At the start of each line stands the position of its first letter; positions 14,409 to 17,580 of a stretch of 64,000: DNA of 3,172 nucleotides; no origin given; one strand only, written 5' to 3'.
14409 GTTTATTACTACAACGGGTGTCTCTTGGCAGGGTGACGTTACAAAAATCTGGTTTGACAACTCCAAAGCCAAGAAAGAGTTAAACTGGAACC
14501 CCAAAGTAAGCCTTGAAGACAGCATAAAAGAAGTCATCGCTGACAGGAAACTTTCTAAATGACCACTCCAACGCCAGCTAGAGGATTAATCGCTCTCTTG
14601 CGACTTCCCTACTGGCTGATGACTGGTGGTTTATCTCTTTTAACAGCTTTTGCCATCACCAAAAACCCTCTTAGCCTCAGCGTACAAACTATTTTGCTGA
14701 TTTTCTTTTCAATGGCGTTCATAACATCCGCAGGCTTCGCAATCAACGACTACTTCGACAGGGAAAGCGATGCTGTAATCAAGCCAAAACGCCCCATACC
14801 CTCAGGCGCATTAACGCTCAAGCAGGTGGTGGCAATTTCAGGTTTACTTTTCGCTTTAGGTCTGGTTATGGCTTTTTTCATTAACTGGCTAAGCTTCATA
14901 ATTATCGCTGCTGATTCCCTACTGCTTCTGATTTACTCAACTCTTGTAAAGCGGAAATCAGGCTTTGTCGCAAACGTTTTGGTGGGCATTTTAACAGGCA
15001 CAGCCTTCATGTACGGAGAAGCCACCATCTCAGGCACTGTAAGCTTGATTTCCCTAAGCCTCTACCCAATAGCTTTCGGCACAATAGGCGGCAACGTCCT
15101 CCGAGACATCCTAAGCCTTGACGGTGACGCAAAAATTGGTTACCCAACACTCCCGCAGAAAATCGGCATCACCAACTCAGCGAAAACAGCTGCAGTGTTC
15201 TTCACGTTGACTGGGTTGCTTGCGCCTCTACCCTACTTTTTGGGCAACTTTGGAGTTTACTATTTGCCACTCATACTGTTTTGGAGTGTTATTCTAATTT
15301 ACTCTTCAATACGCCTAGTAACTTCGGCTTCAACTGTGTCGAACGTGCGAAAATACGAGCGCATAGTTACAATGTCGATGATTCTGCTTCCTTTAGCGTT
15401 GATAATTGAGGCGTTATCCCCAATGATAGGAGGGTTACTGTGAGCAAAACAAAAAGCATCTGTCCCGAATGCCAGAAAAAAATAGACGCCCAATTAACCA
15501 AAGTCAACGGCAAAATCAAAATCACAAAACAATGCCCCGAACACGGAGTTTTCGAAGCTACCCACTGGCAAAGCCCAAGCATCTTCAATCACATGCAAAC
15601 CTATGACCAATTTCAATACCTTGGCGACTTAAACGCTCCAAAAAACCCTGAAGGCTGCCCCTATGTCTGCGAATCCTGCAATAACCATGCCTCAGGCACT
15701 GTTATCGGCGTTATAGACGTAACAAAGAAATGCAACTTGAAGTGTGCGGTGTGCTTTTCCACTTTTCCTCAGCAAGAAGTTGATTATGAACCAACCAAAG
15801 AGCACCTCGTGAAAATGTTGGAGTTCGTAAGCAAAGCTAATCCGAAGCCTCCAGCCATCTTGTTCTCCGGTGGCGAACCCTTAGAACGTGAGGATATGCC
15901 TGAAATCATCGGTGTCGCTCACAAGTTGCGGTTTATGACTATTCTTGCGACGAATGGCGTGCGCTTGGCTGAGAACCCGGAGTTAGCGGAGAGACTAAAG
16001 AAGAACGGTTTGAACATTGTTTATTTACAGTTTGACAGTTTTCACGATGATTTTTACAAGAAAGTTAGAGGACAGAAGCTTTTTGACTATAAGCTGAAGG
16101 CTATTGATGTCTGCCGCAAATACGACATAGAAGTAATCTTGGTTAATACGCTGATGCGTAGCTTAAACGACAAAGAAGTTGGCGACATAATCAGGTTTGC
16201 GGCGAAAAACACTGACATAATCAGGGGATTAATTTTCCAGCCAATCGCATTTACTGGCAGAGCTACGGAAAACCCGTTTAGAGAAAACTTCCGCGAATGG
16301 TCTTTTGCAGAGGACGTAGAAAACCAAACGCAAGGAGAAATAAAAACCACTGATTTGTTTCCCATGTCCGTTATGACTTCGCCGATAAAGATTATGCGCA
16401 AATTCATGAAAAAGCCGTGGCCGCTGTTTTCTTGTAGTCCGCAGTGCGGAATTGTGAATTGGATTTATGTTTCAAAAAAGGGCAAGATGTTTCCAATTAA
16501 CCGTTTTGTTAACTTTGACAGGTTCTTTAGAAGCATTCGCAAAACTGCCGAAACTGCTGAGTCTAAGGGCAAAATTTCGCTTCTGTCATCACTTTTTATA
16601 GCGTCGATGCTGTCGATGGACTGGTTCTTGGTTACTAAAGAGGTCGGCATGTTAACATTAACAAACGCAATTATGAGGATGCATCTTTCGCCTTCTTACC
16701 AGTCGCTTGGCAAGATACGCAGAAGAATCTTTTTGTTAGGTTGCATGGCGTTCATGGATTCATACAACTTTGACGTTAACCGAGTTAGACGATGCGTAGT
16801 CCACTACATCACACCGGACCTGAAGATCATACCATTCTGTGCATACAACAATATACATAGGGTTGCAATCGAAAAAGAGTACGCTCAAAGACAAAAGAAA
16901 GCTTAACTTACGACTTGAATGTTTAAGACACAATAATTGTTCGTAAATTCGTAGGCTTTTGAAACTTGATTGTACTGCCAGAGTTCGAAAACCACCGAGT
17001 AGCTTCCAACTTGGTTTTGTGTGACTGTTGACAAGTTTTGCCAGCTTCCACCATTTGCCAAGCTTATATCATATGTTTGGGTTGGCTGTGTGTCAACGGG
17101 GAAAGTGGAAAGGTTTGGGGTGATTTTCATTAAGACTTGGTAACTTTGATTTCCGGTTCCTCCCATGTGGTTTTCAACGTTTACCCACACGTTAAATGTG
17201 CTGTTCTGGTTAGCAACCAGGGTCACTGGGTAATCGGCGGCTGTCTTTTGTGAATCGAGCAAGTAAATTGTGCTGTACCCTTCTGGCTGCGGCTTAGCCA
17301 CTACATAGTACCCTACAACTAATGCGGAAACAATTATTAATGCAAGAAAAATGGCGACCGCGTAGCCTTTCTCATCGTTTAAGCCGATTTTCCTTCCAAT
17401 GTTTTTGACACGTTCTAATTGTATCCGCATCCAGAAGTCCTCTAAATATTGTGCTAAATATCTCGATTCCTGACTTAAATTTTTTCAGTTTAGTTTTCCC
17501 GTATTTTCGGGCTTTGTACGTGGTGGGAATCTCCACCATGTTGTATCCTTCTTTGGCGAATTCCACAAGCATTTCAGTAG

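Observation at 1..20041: Candidate B12-dependent tetraether-lipid tailoring locus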

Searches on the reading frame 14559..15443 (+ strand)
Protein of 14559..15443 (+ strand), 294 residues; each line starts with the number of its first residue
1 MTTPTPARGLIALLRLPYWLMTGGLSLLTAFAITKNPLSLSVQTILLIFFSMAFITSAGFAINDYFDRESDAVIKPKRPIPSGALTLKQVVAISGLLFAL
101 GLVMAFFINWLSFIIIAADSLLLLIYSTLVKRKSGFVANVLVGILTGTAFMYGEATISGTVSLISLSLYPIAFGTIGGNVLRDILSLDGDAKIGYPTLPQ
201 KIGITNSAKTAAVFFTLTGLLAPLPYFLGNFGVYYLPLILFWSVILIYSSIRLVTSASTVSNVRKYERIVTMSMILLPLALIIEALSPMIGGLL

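Call 4: search_protein_families(library=pfam, proteins=[window:14559-15443:+], max_evalue=0.01)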
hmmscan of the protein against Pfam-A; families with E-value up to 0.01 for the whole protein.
window:14559-15443:+ (294 aa): 2 families
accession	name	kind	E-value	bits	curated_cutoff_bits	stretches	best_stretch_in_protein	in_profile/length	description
PF01040.23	UbiA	-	7.9e-36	124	34.2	1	32-266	9-244/250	UbiA prenyltransferase family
PF16080.10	Phage_holin_2_3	-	0.0085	16.5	28.8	1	82-110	18-43/56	Bacteriophage holin family HP1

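Call 6: search_protein_families(library=ncbifam, proteins=[window:14559-15443:+], max_evalue=0.001)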
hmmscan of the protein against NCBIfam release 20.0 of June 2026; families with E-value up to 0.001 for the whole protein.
window:14559-15443:+ (294 aa): 22 families
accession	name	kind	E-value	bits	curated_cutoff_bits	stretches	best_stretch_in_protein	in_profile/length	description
NF009523.0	PRK12884.1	equivalog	7.8e-51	172.9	269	1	8-285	5-277/279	prenyltransferase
NF009521.0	PRK12882.1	equivalog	2.8e-50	171.1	296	1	7-269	5-267/280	geranylgeranylglycerol-phosphate geranylgeranyltransferase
NF009522.0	PRK12883.1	equivalog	6.1e-34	117.8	353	1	13-286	9-275/279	geranylgeranylglycerol-phosphate geranylgeranyltransferase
NF005742.0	PRK07566.1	equivalog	8e-25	87.6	313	1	41-222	64-250/315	chlorophyll synthase ChlG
TIGR01476.1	chlor_syn_BchG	subfamily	1.6e-21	77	212.3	1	45-217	40-216/283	(bacterio)chlorophyll synthase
NF009513.0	PRK12872.1-3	equivalog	2.4e-20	73.2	288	1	39-276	49-285/293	prenyltransferase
NF035940.1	prenyl_rel_EboC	equivalog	1.1e-18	67.6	250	1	30-173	21-169/292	UbiA-like protein EboC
TIGR01473.1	cyoE_ctaB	equivalog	5.4e-18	65.7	210.3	1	26-283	18-276/281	heme o synthase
TIGR01475.1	ubiA_other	subfamily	7.6e-17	61.7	180.8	1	36-256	31-251/282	UbiA-like polyprenyltransferase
NF009524.0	PRK12886.1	equivalog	2.2e-14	53.5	387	1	41-277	40-277/291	prenyltransferase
NF045897.1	SCO3242_trans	equivalog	2.3e-14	53.7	260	1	11-106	3-94/287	SCO3242 family prenyltransferase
TIGR02056.1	ChlG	equivalog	2.4e-14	53.6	436.45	1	42-235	53-255/306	chlorophyll synthase ChlG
NF008977.0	PRK12324.1-2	equivalog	2.1e-13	50.4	234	1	11-133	6-129/297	decaprenyl-phosphate phosphoribosyltransferase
TIGR01474.1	ubiA_proteo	equivalog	9.8e-12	44.9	275.45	1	40-277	38-274/282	4-hydroxybenzoate octaprenyltransferase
NF006088.0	PRK08238.1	equivalog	3e-11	42.6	351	1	9-162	194-347/482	UbiA family prenyltransferase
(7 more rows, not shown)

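Call 43: search_solved_structures(query=window:14559-15443:+, show_alignments=2, max_evalue=0.001)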
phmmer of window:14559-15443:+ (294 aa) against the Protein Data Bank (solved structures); distinct sequences matched with E-value up to 0.001: 4.
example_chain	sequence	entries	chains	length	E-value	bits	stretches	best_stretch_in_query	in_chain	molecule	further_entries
6m31_A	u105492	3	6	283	5.1e-34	121.3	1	22-283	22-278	Digeranylgeranylglyceryl phosphate synthase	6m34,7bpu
9sas_C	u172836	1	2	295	1.4e-12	51.1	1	48-215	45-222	Chlorophyll a synthase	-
9sau_C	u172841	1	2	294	1.7e-12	50.7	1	48-215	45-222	Chlorophyll a synthase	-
4tq3_A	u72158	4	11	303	0.00086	22.2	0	13-244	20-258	Prenyltransferase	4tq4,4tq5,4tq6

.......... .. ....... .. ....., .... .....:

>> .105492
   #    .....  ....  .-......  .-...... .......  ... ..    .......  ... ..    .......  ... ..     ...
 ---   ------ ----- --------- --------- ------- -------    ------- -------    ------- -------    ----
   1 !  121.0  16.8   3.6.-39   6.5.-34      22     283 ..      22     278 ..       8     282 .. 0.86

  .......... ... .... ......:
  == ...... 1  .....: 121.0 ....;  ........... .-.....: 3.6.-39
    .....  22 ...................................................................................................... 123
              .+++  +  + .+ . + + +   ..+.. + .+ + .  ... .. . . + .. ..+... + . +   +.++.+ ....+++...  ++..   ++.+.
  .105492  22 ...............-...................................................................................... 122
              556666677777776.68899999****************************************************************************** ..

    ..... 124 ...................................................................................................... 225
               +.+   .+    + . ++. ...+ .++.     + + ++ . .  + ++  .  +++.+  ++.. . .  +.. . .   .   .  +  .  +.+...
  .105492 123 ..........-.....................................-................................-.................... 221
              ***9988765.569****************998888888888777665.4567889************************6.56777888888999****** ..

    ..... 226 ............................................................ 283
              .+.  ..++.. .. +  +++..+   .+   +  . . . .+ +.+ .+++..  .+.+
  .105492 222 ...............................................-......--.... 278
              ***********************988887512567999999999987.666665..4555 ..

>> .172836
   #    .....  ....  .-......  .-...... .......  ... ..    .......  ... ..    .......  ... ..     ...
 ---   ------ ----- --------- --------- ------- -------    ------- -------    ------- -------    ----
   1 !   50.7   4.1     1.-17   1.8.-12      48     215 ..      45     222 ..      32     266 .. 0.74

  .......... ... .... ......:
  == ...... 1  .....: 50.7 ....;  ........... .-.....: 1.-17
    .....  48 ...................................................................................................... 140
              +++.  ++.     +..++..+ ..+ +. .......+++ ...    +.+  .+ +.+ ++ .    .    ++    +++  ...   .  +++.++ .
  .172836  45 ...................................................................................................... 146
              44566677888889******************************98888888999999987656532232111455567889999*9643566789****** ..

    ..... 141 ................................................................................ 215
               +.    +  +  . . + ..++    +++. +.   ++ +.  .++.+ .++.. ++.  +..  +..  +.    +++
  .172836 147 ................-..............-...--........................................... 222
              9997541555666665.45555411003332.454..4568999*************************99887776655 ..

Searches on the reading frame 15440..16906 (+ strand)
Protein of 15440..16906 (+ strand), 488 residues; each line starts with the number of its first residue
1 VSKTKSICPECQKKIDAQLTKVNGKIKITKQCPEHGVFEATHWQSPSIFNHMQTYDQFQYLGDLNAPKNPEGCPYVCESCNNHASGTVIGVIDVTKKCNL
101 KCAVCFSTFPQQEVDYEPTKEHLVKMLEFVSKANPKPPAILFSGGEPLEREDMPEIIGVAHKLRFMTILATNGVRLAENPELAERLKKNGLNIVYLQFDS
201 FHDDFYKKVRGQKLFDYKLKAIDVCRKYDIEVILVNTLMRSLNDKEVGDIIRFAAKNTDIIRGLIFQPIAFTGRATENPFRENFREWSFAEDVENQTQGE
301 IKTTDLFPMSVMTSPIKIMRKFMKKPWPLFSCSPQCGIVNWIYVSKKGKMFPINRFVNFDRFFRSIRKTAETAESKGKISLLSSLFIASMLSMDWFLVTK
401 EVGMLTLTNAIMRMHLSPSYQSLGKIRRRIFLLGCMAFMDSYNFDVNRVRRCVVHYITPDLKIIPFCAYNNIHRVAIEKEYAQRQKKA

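Call 4: search_protein_families(library=pfam, proteins=[window:15440-16906:+], max_evalue=0.01)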
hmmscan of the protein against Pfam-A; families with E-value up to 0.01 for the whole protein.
window:15440-16906:+ (488 aa): 3 families
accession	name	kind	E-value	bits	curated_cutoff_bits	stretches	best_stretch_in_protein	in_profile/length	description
PF04055.27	Radical_SAM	-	3.5e-24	86.3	29.5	1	94-254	3-166/166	Radical SAM superfamily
PF23545.1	Zn_ribbon_HMPTM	-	1.5e-15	56.9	27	1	2-43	3-44/45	HMPTM N-terminal zinc ribbon domain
PF13353.11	Fer4_12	-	0.00014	22.6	22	1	95-177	12-95/137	4Fe-4S single cluster domain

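Call 6: search_protein_families(library=ncbifam, proteins=[window:15440-16906:+], max_evalue=0.001)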
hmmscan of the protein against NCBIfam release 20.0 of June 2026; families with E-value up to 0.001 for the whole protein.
window:15440-16906:+ (488 aa): 52 families (the best 25 are shown)
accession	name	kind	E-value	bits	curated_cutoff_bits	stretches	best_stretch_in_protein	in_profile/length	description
NF045702.1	rSAM_GDGT_ether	equivalog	1.7e-139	465.6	450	1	3-483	1-484/486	tetraether lipid synthase Tes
NF045646.2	rSAM_Se_TrsS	equivalog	1.3e-98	330.4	490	2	3-311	2-309/441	radical SAM (seleno)protein TrsS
NF045703.1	rSAM_Tes_intein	exception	1.5e-72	244.8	1700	2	116-479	622-987/1040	tetraether lipid synthase Tes, intein-containing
NF001199.0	PRK00164.2-1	equivalog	7.5e-24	84.4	231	1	92-262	16-183/308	GTP 3',8-cyclase MoaA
TIGR02668.1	moaA_archaeal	equivalog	2.1e-22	79.5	325.25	1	92-265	14-184/303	GTP 3',8-cyclase MoaA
TIGR04546.1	rSAM_ahbC_deAc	equivalog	4.1e-22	78.5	650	1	90-277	41-221/390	12,18-didecarboxysiroheme deacetylase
TIGR04054.1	rSAM_NirJ1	equivalog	5.7e-22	77.9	650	1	84-276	33-217/387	putative heme d1 biosynthesis radical SAM protein NirJ1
TIGR04055.1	rSAM_NirJ2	equivalog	1.3e-20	74.2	500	1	93-277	5-182/326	putative heme d1 biosynthesis radical SAM protein NirJ2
TIGR02666.1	moaA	equivalog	1.9e-20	73.1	284.05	1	92-272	14-198/336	GTP 3',8-cyclase MoaA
TIGR04051.1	rSAM_NirJ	equivalog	3.9e-20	72.1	515.45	1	92-278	6-185/354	heme d1 biosynthesis radical SAM protein NirJ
NF050035.1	rSAM_WgK_link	exception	3.5e-18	65.8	650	1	91-302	12-219/367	radical SAM/SPASM peptide maturase WgkB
TIGR04347.1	pseudo_SAM_Halo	equivalog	3.7e-17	62.7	525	1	89-251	39-196/390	TIGR04347 family pseudo-SAM/SPASM protein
TIGR04545.1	rSAM_ahbD_hemeb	equivalog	4.2e-17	62.6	500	1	93-259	5-167/339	heme b synthase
NF038283.1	viperin_w_prok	equivalog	1.1e-16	60.9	180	1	94-275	8-195/281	viperin family antiviral radical SAM protein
TIGR02109.1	PQQ_syn_pqqE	equivalog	1.2e-16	60.6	381.35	1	91-256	10-171/358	pyrroloquinoline quinone biosynthesis protein PqqE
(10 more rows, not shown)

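Call 14: find_related_loci(query=window:15440-16906:+, collection=genome_contigs, flank=10000)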
Query window:15440-16906:+ (488 aa) in genome_contigs; peptide patterns used: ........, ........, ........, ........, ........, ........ (x = any residue, [..] = any of these).
180 stretches matched a pattern; 132 encode a relative of the query (tblastn E <= 1e-3); the best 80 are kept; 80 distinct loci.
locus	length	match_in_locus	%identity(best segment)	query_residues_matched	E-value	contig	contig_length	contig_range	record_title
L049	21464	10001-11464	99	1-488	0e+0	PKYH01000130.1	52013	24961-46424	MAG: Candidatus Bathyarchaeota archaeon isolate palsa_986 73.20120500_P19.30_contig_1138, whole genome shotgun sequence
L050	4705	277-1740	95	1-488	0e+0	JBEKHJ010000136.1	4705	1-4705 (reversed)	MAG: Candidatus Bathyarchaeia archaeon isolate SPRUCE 274 SPRUCE_274_136, whole genome shotgun sequence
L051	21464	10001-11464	92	1-488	0e+0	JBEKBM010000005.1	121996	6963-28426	MAG: Candidatus Bathyarchaeia archaeon isolate SPRUCE 136 SPRUCE_136_5, whole genome shotgun sequence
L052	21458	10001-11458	91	1-486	0e+0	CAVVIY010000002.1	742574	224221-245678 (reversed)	MAG: Candidatus Bathyarchaeota archaeon isolate MFD01476.bin.1.122 genome assembly, contig: contig_27052, whole genome s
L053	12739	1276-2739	91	1-488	0e+0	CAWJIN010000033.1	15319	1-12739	MAG: Candidatus Bathyarchaeota archaeon isolate MFD03726.bin.2.171 genome assembly, contig: contig_33404, whole genome s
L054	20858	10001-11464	90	1-488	0e+0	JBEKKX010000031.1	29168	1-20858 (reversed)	MAG: Candidatus Bathyarchaeia archaeon isolate SPRUCE 357 SPRUCE_357_31, whole genome shotgun sequence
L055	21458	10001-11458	90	1-486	0e+0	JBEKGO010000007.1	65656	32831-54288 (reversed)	MAG: Candidatus Bathyarchaeia archaeon isolate SPRUCE 255 SPRUCE_255_7, whole genome shotgun sequence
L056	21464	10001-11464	90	1-488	0e+0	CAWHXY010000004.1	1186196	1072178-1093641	MAG: Candidatus Bathyarchaeota archaeon isolate MFD01476.bin.1.217 genome assembly, contig: contig_17740, whole genome s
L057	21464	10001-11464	89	1-488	0e+0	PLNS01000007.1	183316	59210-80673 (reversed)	MAG: Candidatus Bathyarchaeota archaeon isolate fen_992 73.20120800_E1X.15_contig_1716, whole genome shotgun sequence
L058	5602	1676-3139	89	1-488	0e+0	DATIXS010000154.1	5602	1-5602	MAG TPA_asm: Candidatus Acidoferrum sp. isolate SMAG_U15255 k141_3742624, whole genome shotgun sequence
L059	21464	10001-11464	88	1-488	0e+0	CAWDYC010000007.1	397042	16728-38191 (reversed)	MAG: Candidatus Bathyarchaeota archaeon isolate MFD01299.bin.1.1 genome assembly, contig: contig_28600, whole genome sho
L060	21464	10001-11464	87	1-488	0e+0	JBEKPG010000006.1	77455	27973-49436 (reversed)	MAG: Candidatus Bathyarchaeia archaeon isolate SPRUCE 459 SPRUCE_459_6, whole genome shotgun sequence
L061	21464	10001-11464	88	1-488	0e+0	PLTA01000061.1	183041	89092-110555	MAG: Candidatus Bathyarchaeota archaeon isolate bog_990 73.20120700_S1D.254_contig_14384, whole genome shotgun sequence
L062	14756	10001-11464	91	1-488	0e+0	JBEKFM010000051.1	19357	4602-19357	MAG: Candidatus Bathyarchaeia archaeon isolate SPRUCE 22 SPRUCE_22_51, whole genome shotgun sequence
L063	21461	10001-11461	87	2-488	0e+0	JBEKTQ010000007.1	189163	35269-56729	MAG: Candidatus Bathyarchaeia archaeon isolate SPRUCE 561 SPRUCE_561_7, whole genome shotgun sequence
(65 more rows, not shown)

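Call 31: search_solved_structures(query=window:15440-16906:+, show_alignments=1)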
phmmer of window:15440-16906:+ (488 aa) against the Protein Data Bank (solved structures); distinct sequences matched with E-value up to 0.001: 6.
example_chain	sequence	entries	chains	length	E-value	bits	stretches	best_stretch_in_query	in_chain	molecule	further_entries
7tol_A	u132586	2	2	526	2.2e-112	379.3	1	3-482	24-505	glycerol dibiphytanyl glycerol tetraether - macrocyclic archaeol synthase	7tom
8vpo_A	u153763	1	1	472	1.8e-05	26.7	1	93-256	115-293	Radical SAM core domain-containing protein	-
6efn_A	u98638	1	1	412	0.00012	24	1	91-277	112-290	Sporulation killing factor maturation protein SkfB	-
2fb2_A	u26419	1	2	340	0.00012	23.9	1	92-256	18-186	Molybdenum cofactor biosynthesis protein A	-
1tv7_A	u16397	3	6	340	0.00017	23.5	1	92-256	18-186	Molybdenum cofactor biosynthesis protein A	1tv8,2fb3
5vsl_A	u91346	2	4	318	0.00022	23.1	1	93-295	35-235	Radical S-adenosyl methionine domain-containing protein 2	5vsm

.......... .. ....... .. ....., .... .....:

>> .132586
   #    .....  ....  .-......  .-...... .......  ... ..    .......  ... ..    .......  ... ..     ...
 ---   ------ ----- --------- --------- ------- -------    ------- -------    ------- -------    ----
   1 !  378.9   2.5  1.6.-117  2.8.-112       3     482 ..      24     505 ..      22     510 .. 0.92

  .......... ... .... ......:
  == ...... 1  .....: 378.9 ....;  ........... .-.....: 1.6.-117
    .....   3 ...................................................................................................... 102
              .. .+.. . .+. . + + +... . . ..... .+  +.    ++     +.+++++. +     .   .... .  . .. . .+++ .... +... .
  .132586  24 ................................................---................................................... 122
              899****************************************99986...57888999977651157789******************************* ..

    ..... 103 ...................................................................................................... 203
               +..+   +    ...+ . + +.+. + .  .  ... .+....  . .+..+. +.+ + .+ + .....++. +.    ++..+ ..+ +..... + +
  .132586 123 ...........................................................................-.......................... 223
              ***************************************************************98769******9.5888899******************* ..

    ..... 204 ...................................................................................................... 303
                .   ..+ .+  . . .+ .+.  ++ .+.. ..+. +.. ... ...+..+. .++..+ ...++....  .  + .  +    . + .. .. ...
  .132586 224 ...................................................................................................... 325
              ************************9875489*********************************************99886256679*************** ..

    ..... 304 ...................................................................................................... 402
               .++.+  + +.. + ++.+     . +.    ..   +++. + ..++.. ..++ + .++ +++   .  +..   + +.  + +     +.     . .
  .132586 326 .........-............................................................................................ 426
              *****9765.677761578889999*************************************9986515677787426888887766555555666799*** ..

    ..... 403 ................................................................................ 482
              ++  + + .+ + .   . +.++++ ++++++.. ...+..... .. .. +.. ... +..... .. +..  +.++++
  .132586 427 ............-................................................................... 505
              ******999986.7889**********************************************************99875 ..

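Call 49: search_protein_representatives(protein=window:15440-16906:+)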
Query: 488 residues. Proteins with E-value up to 0.001 (for the whole library): 11622; up to 1e-10: 2011; up to 1e-30: 418. The best 150 are listed.
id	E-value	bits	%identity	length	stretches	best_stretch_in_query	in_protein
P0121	7.6e-144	496.2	48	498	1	3-484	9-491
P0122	7.8e-91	321.4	35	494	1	3-482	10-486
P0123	1.7e-90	320.3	37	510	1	5-482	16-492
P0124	4.0e-90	319.1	68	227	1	174-384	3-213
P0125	1.6e-88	313.8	38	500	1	4-482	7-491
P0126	6.7e-88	311.7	38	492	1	3-472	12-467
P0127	8.7e-88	311.4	37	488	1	3-482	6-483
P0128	1.5e-85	304.0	36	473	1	3-474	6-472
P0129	2.2e-85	303.4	34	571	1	1-474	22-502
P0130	1.4e-84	300.8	35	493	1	2-482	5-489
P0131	2.4e-84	300.0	36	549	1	4-484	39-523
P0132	8.6e-84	298.2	34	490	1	2-485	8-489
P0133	8.1e-83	295.0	35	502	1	4-481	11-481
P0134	9.2e-83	294.8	34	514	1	4-483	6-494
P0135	1.5e-82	294.1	44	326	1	169-482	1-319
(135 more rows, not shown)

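Call 50: find_encoding_contigs(protein=P0121, flank=10000, max_places=6)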
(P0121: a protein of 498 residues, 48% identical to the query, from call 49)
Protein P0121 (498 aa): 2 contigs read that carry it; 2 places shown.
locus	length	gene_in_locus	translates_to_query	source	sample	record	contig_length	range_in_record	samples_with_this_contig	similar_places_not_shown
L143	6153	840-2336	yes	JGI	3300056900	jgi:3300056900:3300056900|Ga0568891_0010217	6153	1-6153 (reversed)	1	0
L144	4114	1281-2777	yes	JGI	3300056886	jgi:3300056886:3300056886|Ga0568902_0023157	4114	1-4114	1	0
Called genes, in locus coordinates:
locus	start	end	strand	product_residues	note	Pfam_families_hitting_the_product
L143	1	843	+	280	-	?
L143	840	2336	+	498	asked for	PF23545:Zn_ribbon_HMPTM, PF04055:Radical_SAM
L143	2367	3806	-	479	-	PF07992:Pyr_redox_2, PF13434:Lys_Orn_oxgnase (weak), PF13738:Pyr_redox_3, PF00070:Pyr_redox, PF02852:Pyr_redox_dim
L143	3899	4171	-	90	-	-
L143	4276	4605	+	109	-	-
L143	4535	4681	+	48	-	-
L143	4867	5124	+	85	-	PF13602:ADH_zinc_N_2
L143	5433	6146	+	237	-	PF08713:DNA_alkylation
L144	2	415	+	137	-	?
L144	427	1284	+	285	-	PF01040:UbiA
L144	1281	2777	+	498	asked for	PF23545:Zn_ribbon_HMPTM, PF04055:Radical_SAM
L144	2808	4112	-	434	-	?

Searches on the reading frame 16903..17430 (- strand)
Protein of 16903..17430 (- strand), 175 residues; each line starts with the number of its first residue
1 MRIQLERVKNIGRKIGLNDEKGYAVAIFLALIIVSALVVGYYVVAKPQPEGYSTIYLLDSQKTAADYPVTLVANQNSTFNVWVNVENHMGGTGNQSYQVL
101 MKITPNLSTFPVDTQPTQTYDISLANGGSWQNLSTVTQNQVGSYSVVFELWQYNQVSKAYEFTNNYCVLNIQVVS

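Call 4: search_protein_families(library=pfam, proteins=[window:16903-17430:-], max_evalue=0.01)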
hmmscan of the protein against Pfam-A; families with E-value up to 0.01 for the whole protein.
window:16903-17430:- (175 aa): 1 family
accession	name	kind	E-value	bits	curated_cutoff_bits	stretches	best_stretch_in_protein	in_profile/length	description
PF07760.16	DUF1616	-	4.3e-13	49.5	31.6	1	25-163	154-296/307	Protein of unknown function (DUF1616)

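Call 6: search_protein_families(library=ncbifam, proteins=[window:16903-17430:-], max_evalue=0.001)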
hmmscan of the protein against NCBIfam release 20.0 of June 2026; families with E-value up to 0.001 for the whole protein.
window:16903-17430:- (175 aa): 0 families
